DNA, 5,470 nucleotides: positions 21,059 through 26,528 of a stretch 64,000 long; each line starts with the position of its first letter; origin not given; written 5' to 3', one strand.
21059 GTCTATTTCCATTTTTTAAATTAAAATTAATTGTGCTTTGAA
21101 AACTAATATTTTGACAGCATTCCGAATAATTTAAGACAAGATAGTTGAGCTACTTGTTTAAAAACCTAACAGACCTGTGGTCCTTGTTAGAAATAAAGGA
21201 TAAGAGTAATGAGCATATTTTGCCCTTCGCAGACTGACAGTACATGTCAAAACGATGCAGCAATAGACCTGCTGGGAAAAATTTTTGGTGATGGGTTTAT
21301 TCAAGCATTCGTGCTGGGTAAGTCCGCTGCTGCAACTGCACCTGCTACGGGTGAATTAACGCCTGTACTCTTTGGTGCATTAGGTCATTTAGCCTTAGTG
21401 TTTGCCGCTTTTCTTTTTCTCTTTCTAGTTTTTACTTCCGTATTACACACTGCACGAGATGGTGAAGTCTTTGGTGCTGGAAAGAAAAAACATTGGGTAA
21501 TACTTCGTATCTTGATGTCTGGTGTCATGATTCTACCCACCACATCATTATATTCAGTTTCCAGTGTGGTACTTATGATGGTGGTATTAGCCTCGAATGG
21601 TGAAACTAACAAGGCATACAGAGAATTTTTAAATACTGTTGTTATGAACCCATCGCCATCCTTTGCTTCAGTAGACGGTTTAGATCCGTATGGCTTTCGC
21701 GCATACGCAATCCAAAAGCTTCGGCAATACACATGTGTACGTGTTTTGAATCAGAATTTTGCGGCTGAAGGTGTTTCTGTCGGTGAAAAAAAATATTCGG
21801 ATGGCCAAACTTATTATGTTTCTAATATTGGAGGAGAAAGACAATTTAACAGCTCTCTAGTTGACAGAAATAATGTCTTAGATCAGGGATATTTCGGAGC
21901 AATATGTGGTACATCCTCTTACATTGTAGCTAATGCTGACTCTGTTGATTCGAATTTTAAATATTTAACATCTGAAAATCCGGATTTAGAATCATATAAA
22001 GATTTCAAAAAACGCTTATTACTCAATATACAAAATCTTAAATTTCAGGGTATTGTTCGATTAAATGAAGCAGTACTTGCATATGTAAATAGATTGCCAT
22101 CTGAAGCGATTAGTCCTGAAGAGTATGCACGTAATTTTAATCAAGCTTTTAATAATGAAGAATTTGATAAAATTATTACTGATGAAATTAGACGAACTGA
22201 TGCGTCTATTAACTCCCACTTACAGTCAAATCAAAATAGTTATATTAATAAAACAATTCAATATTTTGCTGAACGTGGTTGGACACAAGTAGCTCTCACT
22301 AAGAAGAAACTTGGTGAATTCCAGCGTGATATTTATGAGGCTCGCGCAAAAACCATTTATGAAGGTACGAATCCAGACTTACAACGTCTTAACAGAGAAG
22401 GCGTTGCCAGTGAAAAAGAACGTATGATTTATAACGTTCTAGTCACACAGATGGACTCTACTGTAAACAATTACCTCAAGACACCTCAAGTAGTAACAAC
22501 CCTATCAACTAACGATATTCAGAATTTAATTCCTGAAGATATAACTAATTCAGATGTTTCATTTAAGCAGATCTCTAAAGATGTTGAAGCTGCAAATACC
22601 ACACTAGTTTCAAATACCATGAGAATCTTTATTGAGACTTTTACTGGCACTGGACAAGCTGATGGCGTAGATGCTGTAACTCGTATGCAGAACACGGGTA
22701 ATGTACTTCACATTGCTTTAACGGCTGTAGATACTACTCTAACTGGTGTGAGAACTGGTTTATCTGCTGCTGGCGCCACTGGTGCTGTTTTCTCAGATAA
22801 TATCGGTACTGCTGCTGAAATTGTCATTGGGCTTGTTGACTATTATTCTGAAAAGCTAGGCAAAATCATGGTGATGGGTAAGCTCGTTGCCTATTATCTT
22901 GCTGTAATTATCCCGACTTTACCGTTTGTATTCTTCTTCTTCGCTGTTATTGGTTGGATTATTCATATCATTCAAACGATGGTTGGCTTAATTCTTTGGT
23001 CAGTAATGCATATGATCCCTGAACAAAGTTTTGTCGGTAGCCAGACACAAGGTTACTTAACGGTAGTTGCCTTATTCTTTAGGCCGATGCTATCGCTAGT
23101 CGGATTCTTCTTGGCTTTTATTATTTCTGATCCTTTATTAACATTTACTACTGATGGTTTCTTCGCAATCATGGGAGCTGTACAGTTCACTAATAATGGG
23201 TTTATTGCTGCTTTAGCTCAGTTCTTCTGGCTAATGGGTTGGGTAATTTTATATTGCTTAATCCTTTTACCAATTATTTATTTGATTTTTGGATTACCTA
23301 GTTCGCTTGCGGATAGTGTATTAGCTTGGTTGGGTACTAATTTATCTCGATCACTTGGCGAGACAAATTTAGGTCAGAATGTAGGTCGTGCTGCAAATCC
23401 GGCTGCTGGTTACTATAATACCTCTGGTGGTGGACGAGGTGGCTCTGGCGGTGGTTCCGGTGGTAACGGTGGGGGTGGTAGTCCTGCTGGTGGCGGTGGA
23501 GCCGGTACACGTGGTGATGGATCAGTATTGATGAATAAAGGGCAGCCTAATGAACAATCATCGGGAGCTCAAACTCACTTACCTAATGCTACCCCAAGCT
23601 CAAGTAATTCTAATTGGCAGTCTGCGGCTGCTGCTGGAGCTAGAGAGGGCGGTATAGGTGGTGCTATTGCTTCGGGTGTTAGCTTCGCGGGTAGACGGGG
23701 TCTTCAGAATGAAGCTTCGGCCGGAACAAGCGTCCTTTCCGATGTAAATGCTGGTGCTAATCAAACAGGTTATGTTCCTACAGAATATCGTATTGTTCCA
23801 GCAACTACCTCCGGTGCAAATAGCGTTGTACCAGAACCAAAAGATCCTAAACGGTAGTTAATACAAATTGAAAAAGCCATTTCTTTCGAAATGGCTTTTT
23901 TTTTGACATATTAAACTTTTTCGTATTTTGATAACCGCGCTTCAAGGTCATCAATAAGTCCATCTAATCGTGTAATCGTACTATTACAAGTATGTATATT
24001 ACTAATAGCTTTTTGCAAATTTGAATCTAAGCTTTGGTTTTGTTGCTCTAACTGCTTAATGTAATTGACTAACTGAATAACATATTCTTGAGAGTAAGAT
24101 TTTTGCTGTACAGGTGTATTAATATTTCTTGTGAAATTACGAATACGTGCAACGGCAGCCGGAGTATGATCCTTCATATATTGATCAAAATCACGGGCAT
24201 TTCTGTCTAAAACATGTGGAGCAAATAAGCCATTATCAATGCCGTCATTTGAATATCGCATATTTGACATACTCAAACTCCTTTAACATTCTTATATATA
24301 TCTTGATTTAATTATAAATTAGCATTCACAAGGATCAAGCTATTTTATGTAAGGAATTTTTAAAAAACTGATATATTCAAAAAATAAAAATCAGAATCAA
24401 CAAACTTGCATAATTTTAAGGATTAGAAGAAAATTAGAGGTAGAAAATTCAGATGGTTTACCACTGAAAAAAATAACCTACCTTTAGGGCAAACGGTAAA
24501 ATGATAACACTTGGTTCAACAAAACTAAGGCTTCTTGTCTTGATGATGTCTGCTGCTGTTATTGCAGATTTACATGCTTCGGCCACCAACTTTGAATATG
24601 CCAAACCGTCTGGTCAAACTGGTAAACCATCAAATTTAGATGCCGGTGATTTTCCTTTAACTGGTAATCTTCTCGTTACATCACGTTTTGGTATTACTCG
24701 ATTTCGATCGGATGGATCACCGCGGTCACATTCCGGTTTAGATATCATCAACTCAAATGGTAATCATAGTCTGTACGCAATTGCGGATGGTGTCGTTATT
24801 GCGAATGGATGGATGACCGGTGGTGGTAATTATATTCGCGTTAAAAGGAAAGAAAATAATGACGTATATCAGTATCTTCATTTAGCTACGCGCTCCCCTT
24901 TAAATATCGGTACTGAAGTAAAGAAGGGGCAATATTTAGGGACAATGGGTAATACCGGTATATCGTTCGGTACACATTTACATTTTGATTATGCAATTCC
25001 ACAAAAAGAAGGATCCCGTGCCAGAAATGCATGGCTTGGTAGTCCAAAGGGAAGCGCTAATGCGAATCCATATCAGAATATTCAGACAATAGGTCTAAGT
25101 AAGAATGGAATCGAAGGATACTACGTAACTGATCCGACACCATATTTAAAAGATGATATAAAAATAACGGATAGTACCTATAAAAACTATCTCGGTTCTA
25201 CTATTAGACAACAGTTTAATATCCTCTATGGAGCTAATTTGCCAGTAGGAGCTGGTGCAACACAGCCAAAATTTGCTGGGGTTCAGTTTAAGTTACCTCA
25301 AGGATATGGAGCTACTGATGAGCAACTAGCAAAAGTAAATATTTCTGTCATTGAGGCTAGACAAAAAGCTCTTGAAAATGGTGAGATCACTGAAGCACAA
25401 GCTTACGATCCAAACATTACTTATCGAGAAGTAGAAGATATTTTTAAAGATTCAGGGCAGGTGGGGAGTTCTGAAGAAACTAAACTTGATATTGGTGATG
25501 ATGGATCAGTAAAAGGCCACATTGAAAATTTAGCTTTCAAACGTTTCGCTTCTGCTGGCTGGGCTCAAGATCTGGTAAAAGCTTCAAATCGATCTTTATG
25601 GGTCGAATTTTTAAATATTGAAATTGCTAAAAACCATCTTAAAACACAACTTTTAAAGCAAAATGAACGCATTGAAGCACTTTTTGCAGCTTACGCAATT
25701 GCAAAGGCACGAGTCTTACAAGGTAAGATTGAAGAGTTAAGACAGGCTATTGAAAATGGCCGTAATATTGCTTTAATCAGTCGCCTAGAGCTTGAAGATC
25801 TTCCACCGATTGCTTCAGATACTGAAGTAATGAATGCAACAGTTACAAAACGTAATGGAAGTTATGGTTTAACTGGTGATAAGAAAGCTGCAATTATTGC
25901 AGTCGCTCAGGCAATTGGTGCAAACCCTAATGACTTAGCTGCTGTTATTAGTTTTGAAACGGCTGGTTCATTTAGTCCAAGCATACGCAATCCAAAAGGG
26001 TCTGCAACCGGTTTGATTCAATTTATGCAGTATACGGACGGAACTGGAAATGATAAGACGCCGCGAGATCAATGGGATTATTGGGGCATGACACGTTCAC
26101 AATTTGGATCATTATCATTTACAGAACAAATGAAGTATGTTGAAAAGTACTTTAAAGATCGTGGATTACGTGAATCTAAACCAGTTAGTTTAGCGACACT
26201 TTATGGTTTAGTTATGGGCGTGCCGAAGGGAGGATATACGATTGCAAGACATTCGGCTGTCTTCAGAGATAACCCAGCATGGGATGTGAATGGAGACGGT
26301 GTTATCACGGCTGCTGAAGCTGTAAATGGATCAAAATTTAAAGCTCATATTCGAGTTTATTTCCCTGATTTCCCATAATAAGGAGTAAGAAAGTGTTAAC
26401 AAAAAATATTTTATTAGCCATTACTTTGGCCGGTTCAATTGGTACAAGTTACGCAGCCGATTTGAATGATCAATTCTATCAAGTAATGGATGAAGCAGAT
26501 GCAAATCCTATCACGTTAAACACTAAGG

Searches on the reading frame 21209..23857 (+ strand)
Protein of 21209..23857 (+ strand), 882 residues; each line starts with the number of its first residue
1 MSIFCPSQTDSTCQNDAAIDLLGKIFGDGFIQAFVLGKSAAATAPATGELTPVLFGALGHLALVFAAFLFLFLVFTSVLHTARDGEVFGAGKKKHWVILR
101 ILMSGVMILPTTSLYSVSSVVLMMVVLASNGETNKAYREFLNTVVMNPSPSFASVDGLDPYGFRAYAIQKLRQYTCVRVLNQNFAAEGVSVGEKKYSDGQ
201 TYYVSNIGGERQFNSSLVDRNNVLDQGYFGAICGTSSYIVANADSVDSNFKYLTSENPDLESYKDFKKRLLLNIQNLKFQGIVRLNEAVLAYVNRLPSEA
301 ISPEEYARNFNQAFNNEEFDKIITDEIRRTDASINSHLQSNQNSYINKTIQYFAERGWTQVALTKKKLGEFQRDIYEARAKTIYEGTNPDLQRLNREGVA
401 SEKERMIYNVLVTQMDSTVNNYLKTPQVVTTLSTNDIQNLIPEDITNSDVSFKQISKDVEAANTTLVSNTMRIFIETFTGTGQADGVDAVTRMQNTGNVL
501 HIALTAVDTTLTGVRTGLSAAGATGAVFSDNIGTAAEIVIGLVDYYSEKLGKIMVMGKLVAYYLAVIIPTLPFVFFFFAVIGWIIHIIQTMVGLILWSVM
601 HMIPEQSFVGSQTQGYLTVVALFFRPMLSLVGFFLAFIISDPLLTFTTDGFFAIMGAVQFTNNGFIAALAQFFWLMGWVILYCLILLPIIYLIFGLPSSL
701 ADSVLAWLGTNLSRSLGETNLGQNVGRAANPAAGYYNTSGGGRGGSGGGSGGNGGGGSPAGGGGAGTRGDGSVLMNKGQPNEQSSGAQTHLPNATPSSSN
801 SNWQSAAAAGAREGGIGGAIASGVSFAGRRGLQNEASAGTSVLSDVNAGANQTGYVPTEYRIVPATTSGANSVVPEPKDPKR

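Call 8: search_protein_families(library=pfam, proteins=[window:21209-23857:+], max_evalue=0.01)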
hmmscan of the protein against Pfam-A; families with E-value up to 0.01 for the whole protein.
window:21209-23857:+ (882 aa): 0 families

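Call 102: search_protein_families(library=ncbifam, proteins=[window:21209-23857:+], max_evalue=0.05)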
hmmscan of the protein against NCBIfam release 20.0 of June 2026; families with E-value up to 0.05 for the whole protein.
window:21209-23857:+ (882 aa): 2 families
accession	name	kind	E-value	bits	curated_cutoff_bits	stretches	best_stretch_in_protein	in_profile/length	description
TIGR04346.1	DotA_TraY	subfamily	2.1e-76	258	100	1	19-709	3-656/656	DotA/TraY family protein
NF033886.1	T4SS_DotA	equivalog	3.4e-38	132.1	500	2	329-710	428-787/790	type IVB secretion system protein DotA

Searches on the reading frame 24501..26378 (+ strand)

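Call 8: search_protein_families(library=pfam, proteins=[window:24501-26378:+], max_evalue=0.01)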
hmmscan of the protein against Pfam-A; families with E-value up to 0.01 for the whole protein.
window:24501-26378:+ (625 aa): 2 families
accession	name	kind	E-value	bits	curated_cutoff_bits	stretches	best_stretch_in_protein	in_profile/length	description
PF01551.29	Peptidase_M23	-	9.8e-19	67.8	28.7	1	76-164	2-87/96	Peptidase family M23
PF01464.25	SLT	-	0.0026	17.7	21.3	0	465-513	3-48/117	Transglycosylase SLT domain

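Call 102: search_protein_families(library=ncbifam, proteins=[window:24501-26378:+], max_evalue=0.05)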
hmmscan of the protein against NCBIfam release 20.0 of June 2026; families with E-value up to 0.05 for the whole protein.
window:24501-26378:+ (625 aa): 10 families
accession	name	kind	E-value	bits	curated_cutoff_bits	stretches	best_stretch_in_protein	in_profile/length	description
NF053824.1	PdgNdpepShyC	equivalog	9.4e-14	51.1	700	1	59-165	277-381/429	peptidoglycan DD-endopeptidase ShyC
NF008652.0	PRK11649.1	equivalog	6.2e-11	41.6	341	1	51-168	286-401/439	murein DD-endopeptidase MepM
NF052336.1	PdgHdaseHSB100310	equivalog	3.7e-10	39.7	500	1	50-164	36-141/316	peptidoglycan hydrolase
NF052530.1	Heli_ShapePgp3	exception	2.1e-08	33.6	300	1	56-166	146-253/270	peptidoglycan metallopeptidase Pgp3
NF053825.1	PdgNdpepShyA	equivalog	1.5e-07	30.5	700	1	52-165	270-381/425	peptidoglycan DD-endopeptidase ShyA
NF040883.1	amid_act_ActS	equivalog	5.5e-07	29.1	375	1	77-163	136-219/242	amidase activator ActS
NF050804.1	CellDivDipMCaul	equivalog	1.4e-06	27.5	900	1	65-164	516-615/634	cell division endopeptidase DipM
NF008123.1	PRK10871.1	equivalog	2.4e-06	27.2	311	1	77-163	265-348/365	murein hydrolase activator NlpD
NF008644.1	PRK11637.1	equivalog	0.0002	20.4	270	1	77-163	286-369/385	murein hydrolase activator EnvC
NF052529.1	PG_M23_Pgp6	exception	0.0011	17.8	600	1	129-166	384-421/452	peptidoglycan metallopeptidase Pgp6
